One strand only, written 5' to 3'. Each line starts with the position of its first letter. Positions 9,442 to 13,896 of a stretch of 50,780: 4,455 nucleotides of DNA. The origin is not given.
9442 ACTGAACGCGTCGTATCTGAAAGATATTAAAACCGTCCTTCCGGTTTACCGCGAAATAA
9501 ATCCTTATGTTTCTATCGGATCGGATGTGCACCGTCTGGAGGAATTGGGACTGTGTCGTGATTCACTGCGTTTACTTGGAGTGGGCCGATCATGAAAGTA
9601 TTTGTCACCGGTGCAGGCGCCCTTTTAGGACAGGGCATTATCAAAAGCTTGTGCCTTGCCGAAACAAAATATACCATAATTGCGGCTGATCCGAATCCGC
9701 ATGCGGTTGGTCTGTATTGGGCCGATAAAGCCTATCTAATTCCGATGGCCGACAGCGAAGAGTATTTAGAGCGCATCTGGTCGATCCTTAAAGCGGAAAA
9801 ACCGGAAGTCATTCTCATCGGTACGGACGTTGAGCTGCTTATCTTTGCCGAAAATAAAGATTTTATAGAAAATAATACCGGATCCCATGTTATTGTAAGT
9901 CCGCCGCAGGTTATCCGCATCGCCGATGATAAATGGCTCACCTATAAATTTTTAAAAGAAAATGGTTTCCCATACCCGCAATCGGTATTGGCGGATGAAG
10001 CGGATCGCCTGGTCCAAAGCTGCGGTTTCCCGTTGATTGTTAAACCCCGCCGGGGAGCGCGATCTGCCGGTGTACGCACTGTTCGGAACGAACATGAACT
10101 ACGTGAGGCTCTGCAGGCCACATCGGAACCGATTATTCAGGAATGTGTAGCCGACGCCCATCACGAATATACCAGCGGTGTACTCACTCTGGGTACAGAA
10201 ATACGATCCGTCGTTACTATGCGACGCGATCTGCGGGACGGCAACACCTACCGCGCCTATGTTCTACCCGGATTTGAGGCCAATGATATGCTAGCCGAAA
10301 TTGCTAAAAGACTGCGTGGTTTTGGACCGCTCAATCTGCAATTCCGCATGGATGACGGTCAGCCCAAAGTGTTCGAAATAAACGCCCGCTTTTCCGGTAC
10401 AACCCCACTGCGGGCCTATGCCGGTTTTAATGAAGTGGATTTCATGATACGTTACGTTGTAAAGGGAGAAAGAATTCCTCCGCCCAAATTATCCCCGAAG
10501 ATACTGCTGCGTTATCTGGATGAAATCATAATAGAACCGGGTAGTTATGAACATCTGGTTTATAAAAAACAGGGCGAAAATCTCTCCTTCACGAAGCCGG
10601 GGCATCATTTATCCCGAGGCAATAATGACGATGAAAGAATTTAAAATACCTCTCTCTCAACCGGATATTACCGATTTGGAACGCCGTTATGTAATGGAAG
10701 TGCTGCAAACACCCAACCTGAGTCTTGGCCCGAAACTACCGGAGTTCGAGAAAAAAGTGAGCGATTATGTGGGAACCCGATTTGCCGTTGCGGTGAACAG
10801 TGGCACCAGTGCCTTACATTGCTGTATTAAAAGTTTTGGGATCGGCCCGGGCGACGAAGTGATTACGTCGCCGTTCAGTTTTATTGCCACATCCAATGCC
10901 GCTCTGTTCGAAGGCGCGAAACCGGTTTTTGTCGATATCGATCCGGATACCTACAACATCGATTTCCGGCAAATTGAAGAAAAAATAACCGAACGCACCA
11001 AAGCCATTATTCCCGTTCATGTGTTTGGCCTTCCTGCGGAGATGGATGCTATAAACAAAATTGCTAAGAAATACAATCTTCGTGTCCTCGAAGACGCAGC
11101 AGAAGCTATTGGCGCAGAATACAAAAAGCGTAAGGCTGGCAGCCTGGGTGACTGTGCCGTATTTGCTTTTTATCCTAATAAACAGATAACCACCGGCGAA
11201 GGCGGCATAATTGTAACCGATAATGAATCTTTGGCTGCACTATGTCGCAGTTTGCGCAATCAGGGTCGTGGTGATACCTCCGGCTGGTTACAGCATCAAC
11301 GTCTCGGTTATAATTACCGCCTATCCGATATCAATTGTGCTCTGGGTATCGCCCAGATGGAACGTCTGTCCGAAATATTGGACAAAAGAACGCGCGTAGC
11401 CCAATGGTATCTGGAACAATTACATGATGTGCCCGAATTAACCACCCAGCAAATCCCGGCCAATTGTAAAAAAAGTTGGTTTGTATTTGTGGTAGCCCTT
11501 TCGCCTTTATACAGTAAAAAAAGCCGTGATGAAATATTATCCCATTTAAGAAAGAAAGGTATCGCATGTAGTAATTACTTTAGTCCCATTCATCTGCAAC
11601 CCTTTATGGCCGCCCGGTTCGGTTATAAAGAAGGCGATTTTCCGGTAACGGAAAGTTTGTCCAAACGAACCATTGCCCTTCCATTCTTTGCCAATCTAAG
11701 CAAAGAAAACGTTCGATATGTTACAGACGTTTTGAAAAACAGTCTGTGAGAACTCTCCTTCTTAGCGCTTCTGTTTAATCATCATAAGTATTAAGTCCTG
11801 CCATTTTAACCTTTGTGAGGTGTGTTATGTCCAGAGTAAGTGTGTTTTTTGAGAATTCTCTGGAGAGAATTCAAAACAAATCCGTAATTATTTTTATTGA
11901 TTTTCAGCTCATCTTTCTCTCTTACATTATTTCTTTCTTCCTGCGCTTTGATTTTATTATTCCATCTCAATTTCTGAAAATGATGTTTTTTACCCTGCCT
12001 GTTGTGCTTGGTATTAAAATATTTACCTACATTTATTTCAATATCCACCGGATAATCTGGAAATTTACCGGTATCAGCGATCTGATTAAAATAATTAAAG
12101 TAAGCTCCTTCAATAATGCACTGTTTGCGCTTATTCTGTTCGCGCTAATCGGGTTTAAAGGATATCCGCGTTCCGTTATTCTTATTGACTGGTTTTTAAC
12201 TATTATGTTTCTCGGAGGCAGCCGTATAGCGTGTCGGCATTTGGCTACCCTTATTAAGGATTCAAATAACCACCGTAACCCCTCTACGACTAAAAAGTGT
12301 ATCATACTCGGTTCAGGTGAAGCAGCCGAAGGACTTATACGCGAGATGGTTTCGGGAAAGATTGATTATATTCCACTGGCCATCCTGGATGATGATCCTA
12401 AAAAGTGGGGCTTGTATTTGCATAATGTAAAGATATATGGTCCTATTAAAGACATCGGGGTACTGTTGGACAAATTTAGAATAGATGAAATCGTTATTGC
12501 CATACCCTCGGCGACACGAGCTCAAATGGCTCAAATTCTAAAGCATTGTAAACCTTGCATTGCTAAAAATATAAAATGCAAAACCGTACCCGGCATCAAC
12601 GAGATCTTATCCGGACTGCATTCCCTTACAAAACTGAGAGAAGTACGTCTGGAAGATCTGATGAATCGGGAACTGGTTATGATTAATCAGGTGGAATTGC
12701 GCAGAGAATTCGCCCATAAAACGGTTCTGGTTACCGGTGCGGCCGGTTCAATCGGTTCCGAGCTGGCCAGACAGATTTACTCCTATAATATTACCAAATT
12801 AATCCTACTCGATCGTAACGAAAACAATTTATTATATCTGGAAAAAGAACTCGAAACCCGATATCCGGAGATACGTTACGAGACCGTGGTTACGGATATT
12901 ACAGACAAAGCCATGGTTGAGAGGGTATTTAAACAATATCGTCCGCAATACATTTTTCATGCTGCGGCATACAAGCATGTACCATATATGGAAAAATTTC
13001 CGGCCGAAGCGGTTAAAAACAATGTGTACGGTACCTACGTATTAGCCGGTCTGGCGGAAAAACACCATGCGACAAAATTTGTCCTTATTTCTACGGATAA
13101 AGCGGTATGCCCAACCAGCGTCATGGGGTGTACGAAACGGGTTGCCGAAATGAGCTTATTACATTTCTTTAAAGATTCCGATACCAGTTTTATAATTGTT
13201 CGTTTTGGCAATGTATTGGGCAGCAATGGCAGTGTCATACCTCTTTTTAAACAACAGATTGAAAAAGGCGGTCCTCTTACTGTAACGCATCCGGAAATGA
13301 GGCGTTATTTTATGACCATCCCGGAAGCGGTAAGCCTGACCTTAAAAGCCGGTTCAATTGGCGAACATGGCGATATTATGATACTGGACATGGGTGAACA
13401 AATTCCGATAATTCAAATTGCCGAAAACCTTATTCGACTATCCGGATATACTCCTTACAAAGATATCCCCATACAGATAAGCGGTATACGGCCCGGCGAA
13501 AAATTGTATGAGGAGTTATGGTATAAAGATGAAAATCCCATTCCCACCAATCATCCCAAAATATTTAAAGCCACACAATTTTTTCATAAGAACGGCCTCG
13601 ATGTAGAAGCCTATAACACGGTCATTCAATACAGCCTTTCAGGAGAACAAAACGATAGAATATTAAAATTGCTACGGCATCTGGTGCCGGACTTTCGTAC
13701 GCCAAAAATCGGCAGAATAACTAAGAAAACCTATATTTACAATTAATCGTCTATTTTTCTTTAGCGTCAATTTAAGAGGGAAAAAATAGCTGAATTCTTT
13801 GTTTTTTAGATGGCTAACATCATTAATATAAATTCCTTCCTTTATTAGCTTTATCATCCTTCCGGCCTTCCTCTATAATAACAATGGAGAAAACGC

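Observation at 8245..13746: Predicted N-acylated di-amino sugar pathway: PglF-like dehydratase plus DegT aminotransferase plus an ATP-grasp ligase in place of the usual N-acetyltransferase, with a PglC-type initiating transferase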

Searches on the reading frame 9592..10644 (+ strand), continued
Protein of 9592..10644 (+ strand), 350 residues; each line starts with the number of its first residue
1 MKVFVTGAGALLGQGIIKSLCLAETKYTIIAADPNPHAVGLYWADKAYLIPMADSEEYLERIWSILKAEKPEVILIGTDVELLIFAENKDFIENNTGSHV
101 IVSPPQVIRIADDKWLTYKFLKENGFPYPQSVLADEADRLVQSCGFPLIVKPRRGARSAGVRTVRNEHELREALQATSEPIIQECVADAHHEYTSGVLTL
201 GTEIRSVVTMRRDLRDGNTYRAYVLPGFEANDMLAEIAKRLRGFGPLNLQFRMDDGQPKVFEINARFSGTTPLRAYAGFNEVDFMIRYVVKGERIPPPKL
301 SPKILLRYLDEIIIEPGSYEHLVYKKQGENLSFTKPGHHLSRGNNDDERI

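Call 102: search_protein_families(library=pfam, proteins=[L074:1411-1902:+, L074:1905-3044:+, L074:3037-3687:+, L074:3687-4097:+, L074:5996-6304:+, L074:6307-7203:+, L074:7161-8297:+, L074:9379-10443:+], max_evalue=0.0001)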
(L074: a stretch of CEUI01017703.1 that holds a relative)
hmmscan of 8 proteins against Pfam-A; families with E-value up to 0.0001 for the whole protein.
L074:1411-1902:+ (163 aa): 1 family
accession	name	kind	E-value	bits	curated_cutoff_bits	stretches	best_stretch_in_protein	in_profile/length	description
PF04321.23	RmlD_sub_bind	-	9.2e-08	31.9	27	1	13-96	3-91/287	RmlD substrate binding domain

L074:1905-3044:+ (379 aa): 0 families

L074:3037-3687:+ (216 aa): 1 family
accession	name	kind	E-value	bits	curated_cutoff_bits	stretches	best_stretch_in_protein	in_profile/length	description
PF13489.12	Methyltransf_23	-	3e-17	63.3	27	1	53-181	16-161/164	Methyltransferase domain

L074:3687-4097:+ (136 aa): 1 family
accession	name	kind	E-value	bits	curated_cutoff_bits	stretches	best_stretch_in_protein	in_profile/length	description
PF01467.32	CTP_transf_like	-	3.1e-19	70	21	1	7-102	1-91/133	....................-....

L074:5996-6304:+ (102 aa): 0 families

L074:6307-7203:+ (298 aa): 0 families

L074:7161-8297:+ (378 aa): 0 families

L074:9379-10443:+ (354 aa): 3 families
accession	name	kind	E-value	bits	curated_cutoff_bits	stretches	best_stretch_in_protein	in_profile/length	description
PF16363.11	GDP_Man_Dehyd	-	1.1e-106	357.5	27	1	5-346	1-332/332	GDP-mannose 4,6 dehydratase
PF01370.27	Epimerase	-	4.9e-54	183.7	20.9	1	4-258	1-238/240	NAD dependent epimerase/dehydratase family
PF00106.31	adh_short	-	4.2e-05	23.6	26.6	0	2-108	1-115/195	short chain dehydrogenase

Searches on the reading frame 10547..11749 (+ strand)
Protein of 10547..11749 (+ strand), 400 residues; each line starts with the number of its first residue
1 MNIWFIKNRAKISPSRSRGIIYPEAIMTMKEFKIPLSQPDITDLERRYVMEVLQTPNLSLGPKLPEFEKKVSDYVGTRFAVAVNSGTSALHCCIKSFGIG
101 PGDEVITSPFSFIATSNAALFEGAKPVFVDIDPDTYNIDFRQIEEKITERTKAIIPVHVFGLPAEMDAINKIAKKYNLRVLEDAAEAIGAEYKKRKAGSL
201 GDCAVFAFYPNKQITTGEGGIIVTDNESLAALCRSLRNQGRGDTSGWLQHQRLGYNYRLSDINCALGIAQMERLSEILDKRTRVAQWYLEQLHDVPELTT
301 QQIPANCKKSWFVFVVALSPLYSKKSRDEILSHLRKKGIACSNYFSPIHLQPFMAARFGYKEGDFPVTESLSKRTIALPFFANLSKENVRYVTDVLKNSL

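Call 3: search_protein_families(library=pfam, proteins=[window:10547-11749:+])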
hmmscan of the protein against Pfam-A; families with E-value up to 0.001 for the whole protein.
window:10547-11749:+ (400 aa): 5 families
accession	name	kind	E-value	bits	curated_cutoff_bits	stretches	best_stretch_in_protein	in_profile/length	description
PF01041.23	DegT_DnrJ_EryC1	-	5e-125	417.9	19.8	1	40-396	2-359/360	DegT/DnrJ/EryC1/StrS aminotransferase family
PF01212.27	Beta_elim_lyase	-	1.3e-08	35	27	1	65-299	35-272/288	Beta-eliminating lyase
PF00155.27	Aminotran_1_2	-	1.6e-08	34.6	19.7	1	57-185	36-187/361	Aminotransferase class I and II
PF00266.25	Aminotran_5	-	4.3e-07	29.7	21.5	1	66-189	47-181/371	Aminotransferase class-V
PF01053.26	Cys_Met_Meta_PP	-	0.00076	18.6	27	0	65-155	55-142/381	Cys/Met metabolism PLP-dependent enzyme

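Call 4: search_protein_families(library=ncbifam, proteins=[window:10547-11749:+])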
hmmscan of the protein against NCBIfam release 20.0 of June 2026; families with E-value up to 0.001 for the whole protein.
window:10547-11749:+ (400 aa): 21 families
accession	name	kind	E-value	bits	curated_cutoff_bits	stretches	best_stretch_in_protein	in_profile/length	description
TIGR03588.1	PseC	equivalog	1.3e-103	346.8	423.5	1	34-398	2-378/380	UDP-4-amino-4,6-dideoxy-N-acetyl-beta-L-altrosamine transaminase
TIGR04181.1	NHT_00031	hypoth_equivalog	1.6e-93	313.5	420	1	34-379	1-357/359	LegC family aminotransferase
NF008658.2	PRK11658.1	equivalog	6.4e-82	275.2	631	1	30-398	2-375/379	UDP-4-amino-4-deoxy-L-arabinose aminotransferase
NF008687.0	PRK11706.1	equivalog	8e-74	248.6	375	1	33-398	1-372/375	dTDP-4-amino-4,6-dideoxygalactose transaminase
TIGR04427.1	PLP_DesI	equivalog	4.7e-67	226.8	650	1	60-397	50-380/390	dTDP-4-dehydro-6-deoxyglucose aminotransferase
NF011936.0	PRK15407.1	equivalog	2.3e-65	221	423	2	34-241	37-252/440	lipopolysaccharide biosynthesis protein RfbH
TIGR02379.1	ECA_wecE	subfamily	7.6e-64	215.8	434.85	1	34-398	2-373/376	dTDP-4-amino-4,6-dideoxy-D-glucose transaminase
NF005816.0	PRK07682.1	equivalog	3.3e-08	32.6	620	1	71-185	75-204/390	aminotransferase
NF006569.0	PRK09082.1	subfamily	3e-07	29.9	420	1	80-155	93-168/386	methionine aminotransferase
NF004975.0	PRK06348.1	equivalog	2.3e-06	26.8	549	1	84-184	96-202/384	pyridoxal phosphate-dependent aminotransferase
TIGR01977.1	am_tr_V_EF2568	hypoth_equivalog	3.3e-06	26.4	377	1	84-263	69-249/376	cysteine desulfurase family protein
NF041364.1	GntC_guanitoxin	equivalog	6.5e-06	25.3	415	1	81-183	63-173/356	guanitoxin biosynthesis PLP-dependent (S)-gamma-hydroxy-L-arginine cyclodehydratase GntC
NF004621.0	PRK05957.1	equivalog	6.6e-06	25.1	498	1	90-183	102-199/389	pyridoxal phosphate-dependent aminotransferase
NF009079.0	PRK12414.1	subfamily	6.9e-06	25.3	481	1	81-155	94-167/384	methionine aminotransferase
NF005305.0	PRK06836.1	equivalog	2e-05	24.1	376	1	87-155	108-175/396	pyridoxal phosphate-dependent aminotransferase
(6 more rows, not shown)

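Call 70: search_solved_structures(query=window:10625-11749:+, max_evalue=1e-30)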
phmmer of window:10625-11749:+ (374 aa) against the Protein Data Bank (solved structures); distinct sequences matched with E-value up to 1e-30: 54.
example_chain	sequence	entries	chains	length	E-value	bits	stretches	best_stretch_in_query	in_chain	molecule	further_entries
3bn1_A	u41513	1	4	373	8.2e-82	278.2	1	8-366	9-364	Perosamine synthetase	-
3dr7_A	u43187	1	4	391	9.1e-82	278.1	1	8-366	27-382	Putative perosamine synthetase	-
3dr4_A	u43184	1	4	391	6.2e-81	275.3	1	8-366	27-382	Putative perosamine synthetase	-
7b0m_AAA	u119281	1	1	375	2.1e-78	267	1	9-372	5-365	Sugar aminotransferase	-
7b0d_A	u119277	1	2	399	1.3e-74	254.5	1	22-369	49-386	Glutamine--scyllo-inositol transaminase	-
4lc3_A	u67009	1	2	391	3e-71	243.5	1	8-370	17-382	Putative UDP-4-amino-4-deoxy-l-arabinose--oxoglutarate aminotransferase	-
3frk_A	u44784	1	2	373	2.7e-69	237.1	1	19-370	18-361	QdtB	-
8sng_A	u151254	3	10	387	1.4e-68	234.7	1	6-368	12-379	UDP-4-amino-4-deoxy-L-arabinose--oxoglutarate aminotransferase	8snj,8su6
1mdo_A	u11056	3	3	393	4e-64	220.1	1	5-363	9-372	ArnB aminotransferase | UDP-4-amino-4-deoxy-L-arabinose--oxoglutarate aminotransferase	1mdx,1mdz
8e77_A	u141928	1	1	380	9.1e-64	218.9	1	11-364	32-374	DegT/DnrJ/EryC1/StrS aminotransferase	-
8e75_A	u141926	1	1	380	9.1e-64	218.9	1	11-364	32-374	DegT/DnrJ/EryC1/StrS aminotransferase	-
4oca_A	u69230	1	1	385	2.5e-63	217.4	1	5-363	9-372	UDP-4-amino-4-deoxy-L-arabinose--oxoglutarate aminotransferase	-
2oga_A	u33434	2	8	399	4.3e-57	196.9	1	23-370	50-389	Transaminase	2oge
3nyu_A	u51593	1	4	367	1.1e-56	195.6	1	17-371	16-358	Aminotransferase WbpE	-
3nu7_A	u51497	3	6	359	1.3e-56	195.4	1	17-370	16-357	Aminotransferase WbpE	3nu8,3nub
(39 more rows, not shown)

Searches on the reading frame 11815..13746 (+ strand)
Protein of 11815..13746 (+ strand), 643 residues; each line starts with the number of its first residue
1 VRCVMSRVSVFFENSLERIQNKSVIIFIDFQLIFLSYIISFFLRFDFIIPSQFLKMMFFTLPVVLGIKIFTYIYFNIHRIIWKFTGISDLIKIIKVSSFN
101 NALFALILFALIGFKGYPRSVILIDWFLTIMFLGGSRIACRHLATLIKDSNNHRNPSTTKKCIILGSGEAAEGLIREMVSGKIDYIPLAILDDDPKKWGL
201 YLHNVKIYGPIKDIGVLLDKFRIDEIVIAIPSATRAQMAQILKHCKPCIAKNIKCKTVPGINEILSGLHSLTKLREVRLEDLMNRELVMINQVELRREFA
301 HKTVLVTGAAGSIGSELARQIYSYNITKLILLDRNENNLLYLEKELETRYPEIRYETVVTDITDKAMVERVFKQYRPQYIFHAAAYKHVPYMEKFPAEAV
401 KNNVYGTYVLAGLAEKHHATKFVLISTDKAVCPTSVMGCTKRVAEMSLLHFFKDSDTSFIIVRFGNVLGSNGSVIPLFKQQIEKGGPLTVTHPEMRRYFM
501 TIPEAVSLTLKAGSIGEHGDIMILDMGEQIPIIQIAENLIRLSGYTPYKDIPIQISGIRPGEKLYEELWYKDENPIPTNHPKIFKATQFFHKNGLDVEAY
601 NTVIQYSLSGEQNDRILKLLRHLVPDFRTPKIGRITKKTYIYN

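Call 4: search_protein_families(library=ncbifam, proteins=[window:11815-13746:+])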
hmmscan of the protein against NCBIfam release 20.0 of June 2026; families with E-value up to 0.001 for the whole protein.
window:11815-13746:+ (643 aa): 68 families (the best 25 are shown)
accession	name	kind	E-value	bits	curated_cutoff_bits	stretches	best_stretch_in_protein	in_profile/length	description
TIGR03589.1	PseB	equivalog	4e-47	160.7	407.75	1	299-584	2-277/324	UDP-N-acetylglucosamine 4,6-dehydratase (inverting)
TIGR04130.1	FnlA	equivalog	4.9e-44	150.6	730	1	299-573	2-269/337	UDP-N-acetylglucosamine 4,6-dehydratase/5-epimerase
TIGR03025.1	EPS_sugtrans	subfamily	1.2e-17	64.3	295.55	1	28-289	2-252/445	exopolysaccharide biosynthesis polyprenyl glycosylphosphotransferase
TIGR03023.1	WcaJ_sugtrans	equivalog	1.4e-16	60.9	410.75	1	27-293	1-261/453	undecaprenyl-phosphate glucose phosphotransferase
TIGR01179.1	galE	equivalog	1.8e-16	59.9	262.3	1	304-471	2-180/332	UDP-glucose 4-epimerase GalE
TIGR01181.1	dTDP_gluc_dehyt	equivalog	4.5e-15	55.6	365.1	1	304-429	2-127/321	dTDP-glucose 4,6-dehydratase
TIGR01214.1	rmlD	equivalog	5.6e-15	55.2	224.05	1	303-428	1-101/285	dTDP-4-dehydrorhamnose reductase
NF007490.0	PRK10084.1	subfamily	4.2e-13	49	649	1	304-418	3-115/361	dTDP-glucose 4,6-dehydratase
NF007582.0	PRK10217.1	equivalog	4.8e-13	48.9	698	1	302-417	2-115/355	dTDP-glucose 4,6-dehydratase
TIGR02622.1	CDP_4_6_dhtase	equivalog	2.8e-11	43.2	278.45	1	299-430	2-132/352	CDP-glucose 4,6-dehydratase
TIGR04180.1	EDH_00030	hypoth_equivalog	7.3e-11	41.7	475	1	304-429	1-123/297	NAD-dependent 4,6-dehydratase LegB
NF045894.1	PKS_plus_SDR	equivalog_domain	1.2e-10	39.7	1740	1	277-432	1131-1297/1515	type I polyketide synthase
NF004825.0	PRK06181.1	equivalog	1.8e-09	37.3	215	1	297-374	2-76/268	SDR family oxidoreductase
NF004526.0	PRK05872.1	subfamily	2.1e-09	36.9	276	1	298-376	7-81/297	short-chain dehydrogenase/reductase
TIGR03022.1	WbaP_sugtrans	subfamily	8e-09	35.3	403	1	26-253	2-219/456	undecaprenyl-phosphate galactose phosphotransferase WbaP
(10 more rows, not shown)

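Call 71: search_solved_structures(query=window:11815-13746:+, max_evalue=1e-20)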
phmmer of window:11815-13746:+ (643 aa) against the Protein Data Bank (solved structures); distinct sequences matched with E-value up to 1e-20: 12.
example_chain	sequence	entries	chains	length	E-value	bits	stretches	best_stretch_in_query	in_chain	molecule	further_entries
5bju_A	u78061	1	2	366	6.3e-79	269.4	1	275-631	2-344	WlaL protein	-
5bjw_A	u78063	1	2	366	2.2e-78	267.6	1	275-631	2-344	WlaL protein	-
5bjx_A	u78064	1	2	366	3.1e-78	267.1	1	275-631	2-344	WlaL protein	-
5bjy_A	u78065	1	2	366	4.3e-78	266.6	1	275-631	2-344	WlaL protein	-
5bjv_A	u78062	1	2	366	2.1e-77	264.3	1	275-631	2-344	WlaL protein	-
6bwc_A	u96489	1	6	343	1.9e-43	152.2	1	299-587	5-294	Polysaccharide biosynthesis protein CapD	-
4j2o_A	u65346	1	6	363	3.5e-43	151.3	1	299-573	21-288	UDP-N-acetylglucosamine 4,6-dehydratase/5-epimerase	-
3vvb_A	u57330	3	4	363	3.7e-39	138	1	299-573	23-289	CapE | Capsular polysaccharide synthesis enzyme Cap8E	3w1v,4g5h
3vvc_A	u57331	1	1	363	1.3e-38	136.2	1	299-573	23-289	Capsular polysaccharide synthesis enzyme Cap8E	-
2gn4_A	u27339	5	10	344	1.8e-35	125.8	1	300-578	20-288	UDP-GlcNAc C6 dehydratase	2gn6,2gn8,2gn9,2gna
3pvz_A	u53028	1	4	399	1.7e-28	102.8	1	288-548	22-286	UDP-N-acetylglucosamine 4,6-dehydratase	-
4tqg_A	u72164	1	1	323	2e-25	92.7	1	301-569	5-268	Putative dTDP-d-glucose 4 6-dehydratase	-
